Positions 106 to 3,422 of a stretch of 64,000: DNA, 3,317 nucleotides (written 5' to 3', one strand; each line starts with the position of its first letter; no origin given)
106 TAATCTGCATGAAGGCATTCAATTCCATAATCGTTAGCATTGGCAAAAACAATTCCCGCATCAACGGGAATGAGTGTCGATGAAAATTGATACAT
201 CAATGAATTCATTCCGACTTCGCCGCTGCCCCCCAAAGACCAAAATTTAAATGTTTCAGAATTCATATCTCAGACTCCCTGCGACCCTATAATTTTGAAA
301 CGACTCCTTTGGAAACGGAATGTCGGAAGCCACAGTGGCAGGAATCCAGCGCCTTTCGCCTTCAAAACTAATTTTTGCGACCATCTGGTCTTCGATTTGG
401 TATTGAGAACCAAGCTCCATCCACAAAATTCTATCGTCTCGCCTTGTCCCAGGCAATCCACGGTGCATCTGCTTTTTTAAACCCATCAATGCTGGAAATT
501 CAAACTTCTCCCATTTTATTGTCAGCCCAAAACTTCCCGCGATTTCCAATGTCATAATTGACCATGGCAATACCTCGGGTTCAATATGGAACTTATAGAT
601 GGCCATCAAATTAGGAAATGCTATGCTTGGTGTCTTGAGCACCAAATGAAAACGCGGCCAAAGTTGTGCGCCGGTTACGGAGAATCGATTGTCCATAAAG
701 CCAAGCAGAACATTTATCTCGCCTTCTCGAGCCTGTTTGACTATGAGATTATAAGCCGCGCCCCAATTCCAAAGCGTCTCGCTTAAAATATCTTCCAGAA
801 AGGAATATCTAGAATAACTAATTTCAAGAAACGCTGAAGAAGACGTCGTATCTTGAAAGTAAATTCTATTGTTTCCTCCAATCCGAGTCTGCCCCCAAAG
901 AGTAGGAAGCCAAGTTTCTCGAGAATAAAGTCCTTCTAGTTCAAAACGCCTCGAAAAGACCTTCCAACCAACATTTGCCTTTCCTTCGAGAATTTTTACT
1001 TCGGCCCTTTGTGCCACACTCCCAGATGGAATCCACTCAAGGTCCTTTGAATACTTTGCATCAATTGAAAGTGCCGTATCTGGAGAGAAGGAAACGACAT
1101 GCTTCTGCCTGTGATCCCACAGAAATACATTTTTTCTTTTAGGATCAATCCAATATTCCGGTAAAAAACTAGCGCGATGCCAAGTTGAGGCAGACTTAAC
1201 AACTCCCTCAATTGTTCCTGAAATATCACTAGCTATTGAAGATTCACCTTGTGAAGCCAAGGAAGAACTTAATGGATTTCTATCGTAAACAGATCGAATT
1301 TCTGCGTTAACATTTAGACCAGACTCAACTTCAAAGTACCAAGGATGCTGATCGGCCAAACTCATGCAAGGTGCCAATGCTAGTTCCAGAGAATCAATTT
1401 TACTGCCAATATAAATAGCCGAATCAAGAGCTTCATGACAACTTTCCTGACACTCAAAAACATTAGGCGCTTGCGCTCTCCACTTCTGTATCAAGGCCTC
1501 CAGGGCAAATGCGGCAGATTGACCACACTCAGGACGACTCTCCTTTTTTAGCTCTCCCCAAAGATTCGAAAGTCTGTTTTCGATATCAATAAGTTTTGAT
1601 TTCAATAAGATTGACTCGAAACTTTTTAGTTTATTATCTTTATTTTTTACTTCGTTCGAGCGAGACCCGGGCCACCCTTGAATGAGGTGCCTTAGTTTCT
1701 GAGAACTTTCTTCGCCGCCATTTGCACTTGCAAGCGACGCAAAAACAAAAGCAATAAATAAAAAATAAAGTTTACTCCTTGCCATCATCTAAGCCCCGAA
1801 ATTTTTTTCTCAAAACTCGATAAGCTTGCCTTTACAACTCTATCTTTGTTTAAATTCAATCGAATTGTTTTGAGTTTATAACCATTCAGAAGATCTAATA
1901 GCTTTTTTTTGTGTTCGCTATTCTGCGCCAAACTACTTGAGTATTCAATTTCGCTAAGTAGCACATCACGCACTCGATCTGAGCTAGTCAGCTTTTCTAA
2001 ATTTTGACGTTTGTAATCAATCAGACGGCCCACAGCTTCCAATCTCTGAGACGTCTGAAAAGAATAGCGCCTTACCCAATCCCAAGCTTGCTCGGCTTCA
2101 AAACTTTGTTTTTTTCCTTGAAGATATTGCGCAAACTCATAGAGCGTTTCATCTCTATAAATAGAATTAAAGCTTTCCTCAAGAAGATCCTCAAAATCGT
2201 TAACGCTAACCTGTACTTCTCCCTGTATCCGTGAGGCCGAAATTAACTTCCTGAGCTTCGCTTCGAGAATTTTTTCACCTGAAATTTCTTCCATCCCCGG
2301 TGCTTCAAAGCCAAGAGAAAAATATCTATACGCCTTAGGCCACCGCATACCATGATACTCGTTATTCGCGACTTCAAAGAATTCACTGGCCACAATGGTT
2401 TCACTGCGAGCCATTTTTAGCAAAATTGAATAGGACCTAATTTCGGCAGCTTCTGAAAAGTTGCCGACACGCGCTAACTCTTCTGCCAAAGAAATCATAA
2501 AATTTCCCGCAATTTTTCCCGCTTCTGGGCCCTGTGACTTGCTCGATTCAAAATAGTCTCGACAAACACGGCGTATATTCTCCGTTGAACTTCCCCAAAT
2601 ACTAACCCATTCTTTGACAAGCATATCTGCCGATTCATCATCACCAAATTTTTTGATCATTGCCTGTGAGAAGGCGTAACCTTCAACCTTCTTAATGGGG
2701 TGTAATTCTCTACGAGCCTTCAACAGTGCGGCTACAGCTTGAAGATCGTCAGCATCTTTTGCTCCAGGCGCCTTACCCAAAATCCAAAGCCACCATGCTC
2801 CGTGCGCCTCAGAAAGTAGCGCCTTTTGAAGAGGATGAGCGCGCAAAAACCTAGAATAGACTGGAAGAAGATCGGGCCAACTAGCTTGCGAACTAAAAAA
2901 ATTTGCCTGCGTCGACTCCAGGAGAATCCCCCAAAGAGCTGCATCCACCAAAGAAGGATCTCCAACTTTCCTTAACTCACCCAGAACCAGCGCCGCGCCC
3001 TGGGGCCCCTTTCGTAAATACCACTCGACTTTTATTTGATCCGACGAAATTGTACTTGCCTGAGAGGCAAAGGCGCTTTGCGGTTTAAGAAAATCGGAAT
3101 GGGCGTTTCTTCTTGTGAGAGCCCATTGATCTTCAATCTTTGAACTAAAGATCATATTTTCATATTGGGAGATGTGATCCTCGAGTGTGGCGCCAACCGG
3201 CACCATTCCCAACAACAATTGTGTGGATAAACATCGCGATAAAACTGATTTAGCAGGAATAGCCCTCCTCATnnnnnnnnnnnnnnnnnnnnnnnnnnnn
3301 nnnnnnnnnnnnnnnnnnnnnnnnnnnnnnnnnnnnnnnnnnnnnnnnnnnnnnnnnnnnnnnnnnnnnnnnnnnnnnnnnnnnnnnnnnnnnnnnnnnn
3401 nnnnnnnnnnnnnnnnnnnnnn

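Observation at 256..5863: PBP4-type DD-peptidase heads a translationally coupled five-gene envelope operon ending in an OM beta-barrel and running into RNase J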

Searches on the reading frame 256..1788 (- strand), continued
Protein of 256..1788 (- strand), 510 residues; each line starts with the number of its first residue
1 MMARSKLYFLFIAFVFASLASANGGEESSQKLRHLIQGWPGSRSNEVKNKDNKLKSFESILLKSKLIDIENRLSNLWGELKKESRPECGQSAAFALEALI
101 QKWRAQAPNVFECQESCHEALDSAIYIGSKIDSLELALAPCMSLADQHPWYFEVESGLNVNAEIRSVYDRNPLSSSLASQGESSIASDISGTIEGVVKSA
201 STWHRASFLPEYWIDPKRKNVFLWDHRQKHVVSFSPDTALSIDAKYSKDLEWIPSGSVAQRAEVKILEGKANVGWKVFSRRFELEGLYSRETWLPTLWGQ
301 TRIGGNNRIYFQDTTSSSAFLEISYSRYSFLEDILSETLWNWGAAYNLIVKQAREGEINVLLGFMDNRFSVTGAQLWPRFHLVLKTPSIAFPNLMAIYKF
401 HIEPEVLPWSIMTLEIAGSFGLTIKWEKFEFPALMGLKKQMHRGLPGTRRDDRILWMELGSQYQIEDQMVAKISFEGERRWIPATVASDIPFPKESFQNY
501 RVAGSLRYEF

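Call 71: find_encoding_contigs(protein=P0005, flank=8000, max_places=2)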
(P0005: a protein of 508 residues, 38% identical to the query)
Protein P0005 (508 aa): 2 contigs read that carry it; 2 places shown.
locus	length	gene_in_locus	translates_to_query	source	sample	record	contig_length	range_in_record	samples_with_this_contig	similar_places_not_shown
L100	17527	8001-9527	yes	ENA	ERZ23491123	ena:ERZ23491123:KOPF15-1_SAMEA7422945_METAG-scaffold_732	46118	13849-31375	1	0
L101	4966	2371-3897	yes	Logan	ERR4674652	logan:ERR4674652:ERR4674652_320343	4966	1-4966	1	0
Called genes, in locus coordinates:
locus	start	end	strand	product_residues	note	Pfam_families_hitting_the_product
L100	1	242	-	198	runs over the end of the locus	PF00300:His_Phos_1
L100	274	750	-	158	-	PF01467:CTP_transf_like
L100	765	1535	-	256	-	PF04452:Methyltrans_RNA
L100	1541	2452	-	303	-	PF00072:Response_reg, PF00990:GGDEF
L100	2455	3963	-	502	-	PF00496:SBP_bac_5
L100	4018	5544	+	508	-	PF02113:Peptidase_S13, PF13354:Beta-lactamase2 (weak)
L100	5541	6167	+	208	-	-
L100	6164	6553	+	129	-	-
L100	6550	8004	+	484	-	-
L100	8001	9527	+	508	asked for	-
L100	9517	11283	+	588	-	PF00753:Lactamase_B (faint), PF22505:RNase_J_b_CASP, PF07521:RMMBL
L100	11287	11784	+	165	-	PF02580:Tyr_Deacylase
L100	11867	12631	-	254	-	-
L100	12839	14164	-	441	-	PF00246:Peptidase_M14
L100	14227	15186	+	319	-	-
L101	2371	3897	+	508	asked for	-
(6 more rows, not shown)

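Call 76: search_solved_structures(query=A11, max_evalue=10)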
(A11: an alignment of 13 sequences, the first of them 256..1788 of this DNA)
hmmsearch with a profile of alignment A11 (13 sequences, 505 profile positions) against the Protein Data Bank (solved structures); distinct sequences matched with E-value up to 10: 3.
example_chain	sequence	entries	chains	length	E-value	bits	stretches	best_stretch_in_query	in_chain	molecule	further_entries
9fdg_A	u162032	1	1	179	0.57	12.1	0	445-479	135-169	TMB12sol9_3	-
8b6j_F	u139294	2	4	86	1.6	10.7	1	90-132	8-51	Ubiquinol-cytochrome C reductase hinge protein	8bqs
8sde_A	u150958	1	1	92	5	9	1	42-116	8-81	Tripartite motif-containing protein 29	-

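Call 101: search_protein_families(library=pfam, alignment_id=A11, max_evalue=1)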
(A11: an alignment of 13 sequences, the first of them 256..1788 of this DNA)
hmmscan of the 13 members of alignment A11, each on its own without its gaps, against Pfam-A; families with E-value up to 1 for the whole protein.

A. member 1, window:256-1788:- (510 aa): 0 families

B. families by the number of members that match (of 13 scanned): 8 families
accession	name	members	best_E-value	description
PF13505.12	OMP_b-brl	1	0.011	Outer membrane protein beta-barrel domain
PF01903.22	CbiX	1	0.11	CbiX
PF01576.24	Myosin_tail_1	1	0.14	Myosin tail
PF05811.18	DUF842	1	0.19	Eukaryotic protein of unknown function (DUF842)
PF09584.15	Phageshock_PspD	1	0.2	Phage shock protein PspD (Phageshock_PspD)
PF16078.10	2-oxogl_dehyd_N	1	0.2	2-oxoglutarate dehydrogenase N-terminus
PF11690.13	DUF3287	1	0.22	Protein of unknown function (DUF3287)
PF05813.17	Orthopox_F7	1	0.22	Orthopoxvirus F7 protein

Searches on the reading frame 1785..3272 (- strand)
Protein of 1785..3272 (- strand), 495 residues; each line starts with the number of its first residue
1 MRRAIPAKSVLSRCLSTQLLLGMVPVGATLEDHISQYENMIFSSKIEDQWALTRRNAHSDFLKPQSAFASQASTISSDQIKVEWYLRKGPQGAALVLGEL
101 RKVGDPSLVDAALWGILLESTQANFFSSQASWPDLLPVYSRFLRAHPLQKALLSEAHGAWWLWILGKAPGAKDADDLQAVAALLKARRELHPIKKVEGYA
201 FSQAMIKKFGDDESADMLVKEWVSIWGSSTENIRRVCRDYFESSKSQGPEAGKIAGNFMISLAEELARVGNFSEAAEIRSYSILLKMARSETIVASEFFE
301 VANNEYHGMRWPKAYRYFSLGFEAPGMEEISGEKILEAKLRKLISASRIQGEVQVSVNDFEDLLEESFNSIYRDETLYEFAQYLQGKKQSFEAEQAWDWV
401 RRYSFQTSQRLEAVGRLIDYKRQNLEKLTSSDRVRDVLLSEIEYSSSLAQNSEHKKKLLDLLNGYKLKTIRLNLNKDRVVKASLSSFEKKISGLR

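Call 5: search_protein_families(library=pfam, proteins=[window:1785-3272:-], max_evalue=1)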
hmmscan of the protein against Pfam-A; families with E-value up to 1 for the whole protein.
window:1785-3272:- (495 aa): 0 families

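Call 6: search_protein_families(library=ncbifam, proteins=[window:1785-3272:-], max_evalue=1)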
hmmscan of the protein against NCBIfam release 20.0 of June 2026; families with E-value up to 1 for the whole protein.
window:1785-3272:- (495 aa): 0 families

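Call 11: find_homologous_proteins(query=window:1785-3272:-, max_evalue=0.001)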
Query window:1785-3272:- (495 aa): 2 proteins with E <= 0.001 among 8000 candidates.
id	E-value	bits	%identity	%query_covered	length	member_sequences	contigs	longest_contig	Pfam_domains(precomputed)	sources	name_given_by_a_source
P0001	0.0e+0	1088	100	100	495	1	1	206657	-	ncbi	-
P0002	3.0e-126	440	47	92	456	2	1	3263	-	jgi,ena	-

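Call 13: find_encoding_contigs(protein=P0001, flank=10000, max_places=4)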
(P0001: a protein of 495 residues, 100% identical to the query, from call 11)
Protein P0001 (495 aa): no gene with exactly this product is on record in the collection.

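Call 14: find_encoding_contigs(protein=P0002, flank=10000, max_places=6)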
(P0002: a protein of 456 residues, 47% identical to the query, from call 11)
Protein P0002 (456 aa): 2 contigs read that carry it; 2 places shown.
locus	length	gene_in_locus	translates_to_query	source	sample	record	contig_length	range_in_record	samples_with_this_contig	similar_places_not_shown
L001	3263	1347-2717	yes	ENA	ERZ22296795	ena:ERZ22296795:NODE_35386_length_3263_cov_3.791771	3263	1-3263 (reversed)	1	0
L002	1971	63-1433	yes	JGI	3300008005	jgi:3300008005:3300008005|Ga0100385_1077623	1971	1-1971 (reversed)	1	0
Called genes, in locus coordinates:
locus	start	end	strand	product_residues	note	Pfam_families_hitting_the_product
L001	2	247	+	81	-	?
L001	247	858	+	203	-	-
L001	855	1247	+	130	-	-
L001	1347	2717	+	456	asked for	-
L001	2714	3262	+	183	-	?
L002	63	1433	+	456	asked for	-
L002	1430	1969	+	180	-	?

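Call 43: predict_structure(alignment_id=A5)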
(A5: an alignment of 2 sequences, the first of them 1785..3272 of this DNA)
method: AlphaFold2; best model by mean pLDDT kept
length: 495 residues; sequences in the alignment: 2
mean_pLDDT: 63.3   pTM: 0.52
mean pLDDT of the five models: 63.3, 61.9, 59.6, 56.4, 50.1
residues with pLDDT >= 90: 57; 70-90: 154; 50-70: 108; < 50: 176
segments of 3 or more residues with pLDDT < 50: 1-69, 71-73, 75-94, 118-128, 130-188, 490-495
pLDDT, mean of each block of 10 residues (from residue 1): 30 36 37 36 31 32 40 46 42 51 54 50 41 47 41 37 33 38 45 70 60 66 69 84 82 86 87 87 90 92 91 93 93 90 86 77 84 88 83 87 85 83 70 60 59 69 66 53 53 43
secondary structure, 60 per line:
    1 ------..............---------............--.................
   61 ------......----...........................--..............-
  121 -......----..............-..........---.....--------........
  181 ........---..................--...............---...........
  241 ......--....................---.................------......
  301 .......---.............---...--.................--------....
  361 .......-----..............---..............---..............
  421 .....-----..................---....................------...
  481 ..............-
elements in order: H7-20 H30-41 H44-60 H67-72 H77-103 H106-119 H122-127 H132-145 H147-156 H160-164 H173-188 H192-209 H212-226 H230-246 H249-268 H272-288 H295-307 H311-323 H332-348 H357-367 H373-386 H390-403 H407-425 H431-448 H452-471 H478-494

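Call 46: fold_search(model_id=the predicted structure, library=pdb)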
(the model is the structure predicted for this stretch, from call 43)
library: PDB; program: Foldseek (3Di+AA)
matches with E <= 10: 1543; with E <= 0.001: 22
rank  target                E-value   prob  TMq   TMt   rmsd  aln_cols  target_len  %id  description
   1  9l5r_I                1.7e-04  1.00  0.21  0.16  21.1       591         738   10  Cryo-EM structure of the thermophile spliceosome (state ILS) (released 2025-03-12)
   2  9fmd_I                2.2e-04  1.00  0.21  0.16  24.6       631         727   12  Integrative model of the human post-catalytic spliceosome (P-complex) (released 2024-07-10)
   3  3sf4_B                3.2e-04  1.00  0.29  0.39  17.4       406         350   14  Crystal structure of the complex between the conserved cell polarity proteins Inscuteable and LGN (released 2011-11-23)
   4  9qhb                  4.7e-04  1.00  0.23  0.36  13.8       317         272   15  Crystal structure of 16-repeat CTPR protein with eliminated coordination sites (released 2025-10-22)
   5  9hvq_Q                4.7e-04  1.00  0.22  0.13  18.8       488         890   10  Structure of the transcribing Pol II-DSIF-PAF-SPT6-RECQL5 complex (released 2025-07-16)
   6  5a7d_H                5.3e-04  1.00  0.29  0.40  16.0       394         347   11  Tetrameric assembly of LGN with Inscuteable (released 2016-08-03)
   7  6hc2_C                5.3e-04  1.00  0.29  0.38  18.4       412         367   13  Crystal structure of NuMA/LGN hetero-hexamers (released 2019-05-29)
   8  8c6j_S                5.7e-04  1.00  0.21  0.18  25.2       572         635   12  Human spliceosomal PM5 C* complex (released 2023-07-12)
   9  6hc2_A                6.2e-04  1.00  0.30  0.38  18.6       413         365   12  Crystal structure of NuMA/LGN hetero-hexamers (released 2019-05-29)
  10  9rtt_Q                6.2e-04  1.00  0.21  0.14  16.0       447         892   11  Activated Elongation Complex with IWS1 and ELOF1 (released 2025-09-03)
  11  8q9t_E                6.5e-04  1.00  0.33  0.18  21.4       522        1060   14  CryoEM structure of a S. Cerevisiae Ski238 complex bound to RNA (released 2023-11-29)
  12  9qhc_B                7.1e-04  1.00  0.27  0.44  11.3       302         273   15  Crystal structure of 8-repeat CTPR protein with eliminated coordination sites (released 2025-10-22)
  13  4g2v_A                8.4e-04  1.00  0.16  0.21  20.7       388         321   13  Structure complex of LGN binding with FRMPD1 (released 2013-01-23)
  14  6hc2_E                8.7e-04  1.00  0.29  0.38  18.6       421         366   12  Crystal structure of NuMA/LGN hetero-hexamers (released 2019-05-29)
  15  2y4t_A                8.7e-04  1.00  0.24  0.27  19.8       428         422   11  Crystal structure of the human co-chaperone P58(IPK) (released 2011-08-10)
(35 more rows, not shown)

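Call 53: search_solved_structures(query=A8, max_evalue=10)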
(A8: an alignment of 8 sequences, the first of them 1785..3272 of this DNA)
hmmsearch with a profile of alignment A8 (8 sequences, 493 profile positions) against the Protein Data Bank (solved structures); distinct sequences matched with E-value up to 10: 27.
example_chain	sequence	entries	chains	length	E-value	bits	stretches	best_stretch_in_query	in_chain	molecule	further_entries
9qhb_A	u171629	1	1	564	1.3e-08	37.7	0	285-318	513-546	Engineered tetratricopeptide repeat protein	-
8bu0_A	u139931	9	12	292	1.9e-08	37.2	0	285-316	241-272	Consensus tetratricopeptide repeat protein | Crystal structure of an 8-repeat consensus TPR superhelix with Zinc. | Monomer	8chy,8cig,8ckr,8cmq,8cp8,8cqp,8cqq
9qhc_A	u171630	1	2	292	3.8e-06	29.6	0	285-316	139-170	Engineered tetratricopeptide repeat protein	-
8ch0_A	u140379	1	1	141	2.4e-05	27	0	285-316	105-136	Consensus tetratricopeptide repeat protein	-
2fo7_A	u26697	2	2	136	5.8e-05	25.7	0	285-316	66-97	SYNTHETIC CONSENSUS TPR PROTEIN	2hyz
1na0_A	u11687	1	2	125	0.0015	21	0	287-322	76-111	designed protein CTPR3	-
6v8e_A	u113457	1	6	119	0.0026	20.3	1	270-317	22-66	Designed protein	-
6vfi_B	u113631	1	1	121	0.0035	19.8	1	270-316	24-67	O43_dn18B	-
6vfh_A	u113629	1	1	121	0.0037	19.8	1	271-329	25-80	T33_dn10A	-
6vfj_B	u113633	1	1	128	0.0051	19.3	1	270-317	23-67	I53_dn5B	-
2wqh_A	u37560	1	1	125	0.0065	18.9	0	287-316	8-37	CTPR3Y3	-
2avp_A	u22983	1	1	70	0.01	18.3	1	284-316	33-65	synthetic consensus TPR protein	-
1na3_A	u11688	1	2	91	0.019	17.4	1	287-323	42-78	designed protein CTPR2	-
9k7u_A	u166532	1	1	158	0.02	17.4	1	213-329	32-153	Heter-Zn2-HEHE-22A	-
3kd7_A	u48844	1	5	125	0.034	16.6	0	287-318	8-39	CTPR390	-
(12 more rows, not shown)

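Call 58: search_protein_families(library=pfam, alignment_id=A8, max_evalue=0.1)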
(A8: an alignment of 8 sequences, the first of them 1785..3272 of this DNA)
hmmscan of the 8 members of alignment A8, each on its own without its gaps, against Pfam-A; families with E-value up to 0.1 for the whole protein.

A. member 1, window:1785-3272:- (495 aa): 0 families

B. families by the number of members that match (of 8 scanned): 3 families
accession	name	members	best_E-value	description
PF25068.1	ARM_TT21_4th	1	0.033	Tetratricopeptide repeat protein 21 forth ARM domain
PF25575.1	TPR_BSK1_C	1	0.064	Serine/threonine-protein kinase BSK1-like, TPR repeats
PF19969.4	VMAP-M8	1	0.074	vWA-MoxR associated protein middle region (VMAP-M) 8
